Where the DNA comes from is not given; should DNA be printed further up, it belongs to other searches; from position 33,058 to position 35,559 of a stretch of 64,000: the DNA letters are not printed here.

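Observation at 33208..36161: Compact two-gene module: DUF1156 Zn-ribbon adenine methyltransferase + small PD-(D/E)xK nuclease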

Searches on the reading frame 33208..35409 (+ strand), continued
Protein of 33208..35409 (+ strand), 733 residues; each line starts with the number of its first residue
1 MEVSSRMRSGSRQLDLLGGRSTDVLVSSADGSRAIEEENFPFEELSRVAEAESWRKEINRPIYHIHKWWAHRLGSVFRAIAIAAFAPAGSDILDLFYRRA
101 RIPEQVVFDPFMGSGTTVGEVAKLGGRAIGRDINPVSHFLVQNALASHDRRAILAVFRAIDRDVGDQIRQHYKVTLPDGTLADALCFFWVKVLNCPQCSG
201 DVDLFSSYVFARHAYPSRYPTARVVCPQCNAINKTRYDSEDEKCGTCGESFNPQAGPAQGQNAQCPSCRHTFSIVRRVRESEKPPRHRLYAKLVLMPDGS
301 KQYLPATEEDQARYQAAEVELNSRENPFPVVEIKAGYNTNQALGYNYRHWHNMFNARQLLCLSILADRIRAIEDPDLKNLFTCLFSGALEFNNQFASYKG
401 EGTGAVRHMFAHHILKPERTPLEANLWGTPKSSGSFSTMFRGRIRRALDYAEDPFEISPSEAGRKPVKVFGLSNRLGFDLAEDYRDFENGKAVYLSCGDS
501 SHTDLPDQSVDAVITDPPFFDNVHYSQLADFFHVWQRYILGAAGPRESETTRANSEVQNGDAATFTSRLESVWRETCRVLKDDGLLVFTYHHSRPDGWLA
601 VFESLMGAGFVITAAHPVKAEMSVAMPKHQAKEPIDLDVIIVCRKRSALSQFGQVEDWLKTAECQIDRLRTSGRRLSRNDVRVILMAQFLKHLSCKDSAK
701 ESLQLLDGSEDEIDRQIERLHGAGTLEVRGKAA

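Call 64: predict_structure(alignment_id=A3)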
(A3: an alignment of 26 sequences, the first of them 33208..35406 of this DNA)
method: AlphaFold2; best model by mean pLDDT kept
length: 733 residues; sequences in the alignment: 26
mean_pLDDT: 61.4   pTM: 0.60
mean pLDDT of the five models: 61.4, 60.6, 51.9, 51.2, 46.4
residues with pLDDT >= 90: 41; 70-90: 272; 50-70: 157; < 50: 263
segments of 3 or more residues with pLDDT < 50: 1-21, 56-71, 133-148, 206-221, 235-241, 251-262, 273-285, 333-347, 387-440, 446-477, 519-530, 541-560, 621-634, 724-733
pLDDT, mean of each block of 10 residues (from residue 1): 28 33 63 75 74 48 35 70 81 74 83 63 81 43 46 79 80 84 67 70 46 30 66 52 61 41 59 40 54 71 78 83 68 46 45 67 80 76 55 30 28 31 41 41 47 36 35 43 76 67 84 72 40 55 38 38 71 91 87 65 89 80 35 59 86 71 87 79 88 87 86 87 44 24
secondary structure, 60 per line:
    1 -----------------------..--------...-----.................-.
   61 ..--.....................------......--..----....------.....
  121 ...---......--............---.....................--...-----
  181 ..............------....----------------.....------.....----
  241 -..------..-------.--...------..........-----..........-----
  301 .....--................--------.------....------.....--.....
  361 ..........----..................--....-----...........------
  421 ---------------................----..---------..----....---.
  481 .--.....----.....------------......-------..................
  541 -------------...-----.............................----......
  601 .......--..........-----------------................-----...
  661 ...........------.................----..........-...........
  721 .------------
elements in order (helices of 4 or more, strands of 3 or more residues): H42-58 H65-85 H92-97 E106-109 H116-123 E127-132 H135-146 H150-170 E173-175 E181-194 E201-204 E221-225 E232-236 E262-264 E271-273 H274-280 E286-295 E301-305 H308-323 H339-342 H350-353 H356-370 H375-392 H395-398 H404-414 H436-451 H473-476 H484-488 E493-497 E510-515 H523-540 H562-579 E580-590 H595-607 E610-619 E637-645 H646-652 H658-671 H678-694 H699-708 H710-721

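Call 67: fold_search(model_id=the predicted structure, library=pdb)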
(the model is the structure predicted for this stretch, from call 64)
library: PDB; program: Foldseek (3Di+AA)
matches with E <= 10: 1085; with E <= 0.001: 1
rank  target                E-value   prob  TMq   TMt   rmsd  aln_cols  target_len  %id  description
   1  4pne_B                7.8e-04  1.00  0.12  0.29   9.8       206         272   17  Crystal Structure of the [4+2]-Cyclase SpnF (released 2015-02-18)
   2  4pne_A                1.3e-03  1.00  0.11  0.29  10.4       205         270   19  Crystal Structure of the [4+2]-Cyclase SpnF (released 2015-02-18)
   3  7wtt_q                1.5e-03  1.00  0.12  0.33  15.6       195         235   11  Cryo-EM structure of a human pre-40S ribosomal subunit - State RRP12-A1 (with CK1) (released 2022-10-19)
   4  3cgg_B                1.6e-03  1.00  0.11  0.40   8.1       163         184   15  Crystal structure of TehB-like SAM-dependent methyltransferase (NP_600671.1) from Corynebacterium glutamicum ATCC 1303 (released 2008-03-18)
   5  7wts_q                1.6e-03  1.00  0.12  0.37  15.9       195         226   11  Cryo-EM structure of a human pre-40S ribosomal subunit - State UTP14 (released 2022-10-19)
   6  7odr_x                1.7e-03  1.00  0.13  0.24   7.7       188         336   10  State A of the human mitoribosomal large subunit assembly intermediate (released 2021-06-23)
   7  6pbd_B                1.9e-03  1.00  0.14  0.29   6.2       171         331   18  DNA N6-Adenine Methyltransferase CcrM In Complex with Double-Stranded DNA Oligonucleotide Containing Its Recognition S (released 2019-10-23)
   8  6pbd_A                2.2e-03  1.00  0.14  0.28   9.3       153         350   20  DNA N6-Adenine Methyltransferase CcrM In Complex with Double-Stranded DNA Oligonucleotide Containing Its Recognition S (released 2019-10-23)
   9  6zxv_A                2.4e-03  1.00  0.11  0.24   7.9       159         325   14  Structure of Archaeoglobus fulgidus Trm11 m2G10 tRNA methyltransferase enzyme bound to sinefungin (released 2020-09-23)
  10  21jx_B                2.5e-03  1.00  0.13  0.31   6.9       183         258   15  Crystal structure of compound 1 bound to human Nicotinamide N-methyltransferase (released 2026-03-11)
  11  3sm3                  2.7e-03  1.00  0.12  0.37   8.2       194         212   10  Crystal Structure of SAM-dependent methyltransferases Q8PUK2_METMA from Methanosarcina mazei. Northeast Structural Genom (released 2011-07-20)
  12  4fp9_A                2.7e-03  0.99  0.13  0.24   8.0       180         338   10  Human MTERF4-NSUN4 protein complex (released 2012-09-12)
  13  4yuv_B                2.9e-03  1.00  0.12  0.27   7.2       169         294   16  Crystal structure of Trypanosoma cruzi spermidine synthase in complex with decarboxylated S-adenosylmethionine (released 2015-09-09)
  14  6zxw_G                3.0e-03  1.00  0.12  0.25   7.5       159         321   15  Structure of Archaeoglobus fulgidus Trm11-Trm112 m2G10 tRNA methyltransferase complex bound to sinefungin (released 2020-09-23)
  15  2pxx                  3.2e-03  1.00  0.13  0.39   7.7       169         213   12  Human putative methyltransferase MGC2408 (released 2007-05-22)
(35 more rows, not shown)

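Call 70: search_solved_structures(query=A3, max_evalue=0.01)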
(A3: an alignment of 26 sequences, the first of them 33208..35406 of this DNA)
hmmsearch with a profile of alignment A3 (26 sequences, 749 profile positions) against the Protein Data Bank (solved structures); distinct sequences matched with E-value up to 0.01: 6.
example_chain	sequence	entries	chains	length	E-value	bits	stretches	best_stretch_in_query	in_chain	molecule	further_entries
1g60_A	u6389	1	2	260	5.9e-05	24.7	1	88-143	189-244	Adenine-specific Methyltransferase MboIIA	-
8urk_A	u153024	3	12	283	0.00018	23.1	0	113-143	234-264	Methyltransferase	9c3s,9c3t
9c3u_A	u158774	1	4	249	0.00018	23.1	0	113-143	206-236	Methyltransferase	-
2zie_A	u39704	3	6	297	0.00037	22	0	106-144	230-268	Putative modification methylase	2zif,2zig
8s9n_A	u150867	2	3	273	0.0062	18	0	112-148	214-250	DNA cytosine-N4 methyltransferase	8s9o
8s9m_A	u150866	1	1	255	0.0063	18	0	112-148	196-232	DNA cytosine-N4 methyltransferase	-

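Call 83: search_protein_families(library=phrogs, proteins=[window:33208-35406:+], max_evalue=0.01)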
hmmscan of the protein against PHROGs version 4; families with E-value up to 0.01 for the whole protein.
window:33208-35406:+ (733 aa): 8 families
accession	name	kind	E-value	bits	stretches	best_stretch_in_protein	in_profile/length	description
phrog_10183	-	other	3.5e-109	367.4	2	91-694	103-725/889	DNA methyltransferase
phrog_67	-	other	2.4e-17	64.3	2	497-597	128-202/743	DNA methyltransferase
phrog_18146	-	other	4.4e-07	30.1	1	105-163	70-129/452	DNA methyltransferase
phrog_6025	-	other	4.6e-07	30.6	1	494-521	13-42/192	DNA methyltransferase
phrog_3008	-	other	4.9e-05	23.7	1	103-136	169-202/244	DNA methyltransferase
phrog_498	-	other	0.00013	21.6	0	93-135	368-410/633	DNA methyltransferase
phrog_2834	-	unknown function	0.0019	19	0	219-275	11-62/78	-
phrog_6952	-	other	0.0036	18.2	1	103-134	133-164/181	DNA methyltransferase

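Call 85: search_dna_similar(query=window:33208-35406:+, collection=phages, mode=protein, max_rows=15)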
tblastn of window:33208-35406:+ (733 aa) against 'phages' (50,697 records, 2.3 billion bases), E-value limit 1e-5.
No match.

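Call 86: search_dna_similar(query=window:33208-35406:+, collection=plasmids, mode=protein, max_rows=25)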
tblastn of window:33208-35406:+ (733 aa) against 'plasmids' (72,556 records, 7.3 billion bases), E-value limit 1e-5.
Records with a match: 169; places in all: 199; records where one place covers at least 80% of the query: 33.
Best place of each record, by identity: <60% 169.
By first word of the organism name: Klebsiella 28; Rhodococcus 17; Thermus 13; Leptolyngbya 6; Halobacterium 5; Haloarcula 5; Nostoc 5; Streptomyces 4; Haloplanus 4; Natrinema 4; and 55 more.
By predicted mobility (MOB-suite, as given by PLSDB): non-mobilizable 106; conjugative 44; mobilizable 19.
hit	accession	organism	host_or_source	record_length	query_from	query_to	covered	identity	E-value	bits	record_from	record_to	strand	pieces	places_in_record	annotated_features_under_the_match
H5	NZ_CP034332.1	Tabrizicola piscis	Tanakia koreensis,mono bacterial isolate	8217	37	690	89%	47.8%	5e-174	559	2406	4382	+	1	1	DNA methyltransferase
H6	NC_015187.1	Acidiphilium multivorum AIU301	-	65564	37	690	89%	47.3%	5e-174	560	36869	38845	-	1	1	DNA methyltransferase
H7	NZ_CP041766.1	Tomitella fengzijianii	bat,pure culture,feces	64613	11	707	95%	40.6%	1e-155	507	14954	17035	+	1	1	hypothetical protein (x2)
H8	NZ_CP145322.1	Rhodococcus ruber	-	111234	33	717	93%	40.3%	3e-152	497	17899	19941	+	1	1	hypothetical protein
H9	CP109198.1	Streptomyces cellulosae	-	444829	44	704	90%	37.8%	6e-106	412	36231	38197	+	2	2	hypothetical protein | DNA methyltransferase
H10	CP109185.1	Streptomyces cellulosae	-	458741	44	704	90%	37.8%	6e-106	412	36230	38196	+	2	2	hypothetical protein | DNA methyltransferase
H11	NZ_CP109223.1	Streptomyces cellulosae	-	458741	44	704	90%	37.8%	6e-106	412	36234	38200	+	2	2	hypothetical protein | DNA methyltransferase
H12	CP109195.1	Streptomyces cellulosae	-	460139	44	704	90%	37.8%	6e-106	412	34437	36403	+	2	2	hypothetical protein | DNA methyltransferase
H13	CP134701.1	Natrialbaceae archaeon CCL63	cell culture,lake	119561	28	694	89%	33.3%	6e-89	356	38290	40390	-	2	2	record has no annotation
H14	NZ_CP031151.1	Haloplanus rubicundus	solar salt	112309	26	694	91%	32.3%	2e-98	341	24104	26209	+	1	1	DNA methyltransferase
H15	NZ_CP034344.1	Haloplanus rallus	cell culture,Non-purified solar salt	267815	26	694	91%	31.5%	4e-95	331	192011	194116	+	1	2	DNA methyltransferase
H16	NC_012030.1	Halorubrum lacusprofundi ATCC 49239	-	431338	28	694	91%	31.5%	1e-95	333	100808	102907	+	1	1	DNA methyltransferase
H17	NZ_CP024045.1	Natrarchaeobaculum sulfurireducens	Kulunda Steppe hypersaline lake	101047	28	694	91%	31.0%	5e-93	325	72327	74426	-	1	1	DNA methyltransferase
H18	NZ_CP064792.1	Halapricum desulfuricans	Elton hypersaline lake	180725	37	694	90%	30.8%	7e-81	290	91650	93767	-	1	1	DUF1156 domain-containing protein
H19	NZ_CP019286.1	Halobiforma lacisalsi AJ5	Ayakekumsalt Lake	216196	28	694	91%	30.0%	6e-84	298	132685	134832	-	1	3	DUF1156 domain-containing protein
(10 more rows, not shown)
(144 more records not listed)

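Call 87: get_annotated_region(hit=H16, flank=4000)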
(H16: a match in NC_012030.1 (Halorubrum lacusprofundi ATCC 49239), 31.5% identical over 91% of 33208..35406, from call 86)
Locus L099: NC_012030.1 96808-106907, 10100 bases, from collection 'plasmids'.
description: Halorubrum lacusprofundi ATCC 49239 plasmid pHLAC01, complete sequence
organism: Halorubrum lacusprofundi ATCC 49239 (NCBI taxid 416348)
taxonomy: Archaea; Euryarchaeota; Halobacteria; Halobacteriales; Haloferacaceae; Halorubrum; Halorubrum lacusprofundi; Halorubrum lacusprofundi ATCC 49239
host: -; source: -; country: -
typing (MOB-suite, as given by PLSDB): non-mobilizable; mating-pair formation MPF_unknown
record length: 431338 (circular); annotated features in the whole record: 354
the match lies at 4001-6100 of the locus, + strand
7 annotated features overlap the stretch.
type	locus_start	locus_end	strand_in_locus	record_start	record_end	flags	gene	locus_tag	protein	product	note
CDS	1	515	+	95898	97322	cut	-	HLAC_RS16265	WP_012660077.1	hypothetical protein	-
CDS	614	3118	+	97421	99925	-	-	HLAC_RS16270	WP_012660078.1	DUF499 domain-containing protein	-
CDS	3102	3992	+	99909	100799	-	-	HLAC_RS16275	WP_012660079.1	hypothetical protein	-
CDS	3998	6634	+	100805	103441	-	-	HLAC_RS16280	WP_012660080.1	DNA methyltransferase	GO:0006306 - DNA methylation [Evidence IEA]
CDS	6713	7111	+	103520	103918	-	-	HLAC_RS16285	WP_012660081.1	hypothetical protein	-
CDS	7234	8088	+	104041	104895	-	-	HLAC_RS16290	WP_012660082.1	DNA adenine methylase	-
CDS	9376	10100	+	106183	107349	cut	-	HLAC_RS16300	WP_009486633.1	ISH3-like element ISHla1 family transposase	GO:0006313 - DNA transposition [Evidence IEA]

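Call 88: get_annotated_region(hit=H18, flank=4000)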
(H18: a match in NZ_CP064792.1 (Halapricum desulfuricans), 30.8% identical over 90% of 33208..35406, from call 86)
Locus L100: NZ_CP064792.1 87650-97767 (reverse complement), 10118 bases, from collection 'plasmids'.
description: Halapricum desulfuricans strain HSR-Est plasmid pHSR-Est01, complete sequence
organism: Halapricum desulfuricans (NCBI taxid 2841257)
taxonomy: Archaea; Euryarchaeota; Halobacteria; Halobacteriales; Haloarculaceae; Halapricum; Halapricum desulfuricans
host: -; source: Elton hypersaline lake; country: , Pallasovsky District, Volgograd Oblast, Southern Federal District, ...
typing (MOB-suite, as given by PLSDB): non-mobilizable
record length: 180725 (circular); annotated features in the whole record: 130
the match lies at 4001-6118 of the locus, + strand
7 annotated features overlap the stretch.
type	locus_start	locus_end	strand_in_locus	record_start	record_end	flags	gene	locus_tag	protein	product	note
CDS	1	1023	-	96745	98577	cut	-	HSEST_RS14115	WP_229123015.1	DUF262 domain-containing protein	-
CDS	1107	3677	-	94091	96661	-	-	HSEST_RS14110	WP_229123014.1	TrlF family AAA-like ATPase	-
CDS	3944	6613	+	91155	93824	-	-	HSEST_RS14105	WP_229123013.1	DUF1156 domain-containing protein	-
CDS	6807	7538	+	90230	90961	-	-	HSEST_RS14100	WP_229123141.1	hypothetical protein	-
CDS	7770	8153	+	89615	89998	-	-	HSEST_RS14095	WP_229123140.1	hypothetical protein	-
CDS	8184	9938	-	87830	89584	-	-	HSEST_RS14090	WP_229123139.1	restriction endonuclease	-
CDS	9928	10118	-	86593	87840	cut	-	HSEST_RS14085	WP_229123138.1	AAA family ATPase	-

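Call 89: get_annotated_region(hit=H11, flank=4000)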
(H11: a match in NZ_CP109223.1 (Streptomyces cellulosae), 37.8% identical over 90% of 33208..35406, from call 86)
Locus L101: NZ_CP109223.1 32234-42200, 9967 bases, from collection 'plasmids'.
description: Streptomyces cellulosae strain NBC 01676 plasmid unnamed1, complete sequence
organism: Streptomyces cellulosae (NCBI taxid 1968)
taxonomy: Bacteria; Actinomycetota; Actinomycetes; Kitasatosporales; Streptomycetaceae; Streptomyces; Streptomyces cellulosae
host: -; source: -; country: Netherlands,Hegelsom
typing (MOB-suite, as given by PLSDB): non-mobilizable
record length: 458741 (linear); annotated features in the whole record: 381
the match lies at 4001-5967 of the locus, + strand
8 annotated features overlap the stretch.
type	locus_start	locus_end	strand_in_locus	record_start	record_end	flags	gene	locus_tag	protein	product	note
CDS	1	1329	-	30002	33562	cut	-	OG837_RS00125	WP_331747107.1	helicase-related protein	-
CDS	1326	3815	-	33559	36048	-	-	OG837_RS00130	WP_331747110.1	hypothetical protein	-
CDS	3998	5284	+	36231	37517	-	-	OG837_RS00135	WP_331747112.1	hypothetical protein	-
CDS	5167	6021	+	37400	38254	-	-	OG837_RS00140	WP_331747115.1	DNA methyltransferase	GO:0006306 - DNA methylation [Evidence IEA]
CDS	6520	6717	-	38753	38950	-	-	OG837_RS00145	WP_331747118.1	hypothetical protein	-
CDS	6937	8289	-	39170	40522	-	-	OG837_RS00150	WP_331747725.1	lysine 2,3-aminomutase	-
CDS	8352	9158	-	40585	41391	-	dpgD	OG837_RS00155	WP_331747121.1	enoyl-CoA-hydratase DpgD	GO:0033072 - vancomycin biosynthetic process [Evidence IEA]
CDS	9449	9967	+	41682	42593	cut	-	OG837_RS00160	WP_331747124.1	ABC transporter ATP-binding protein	-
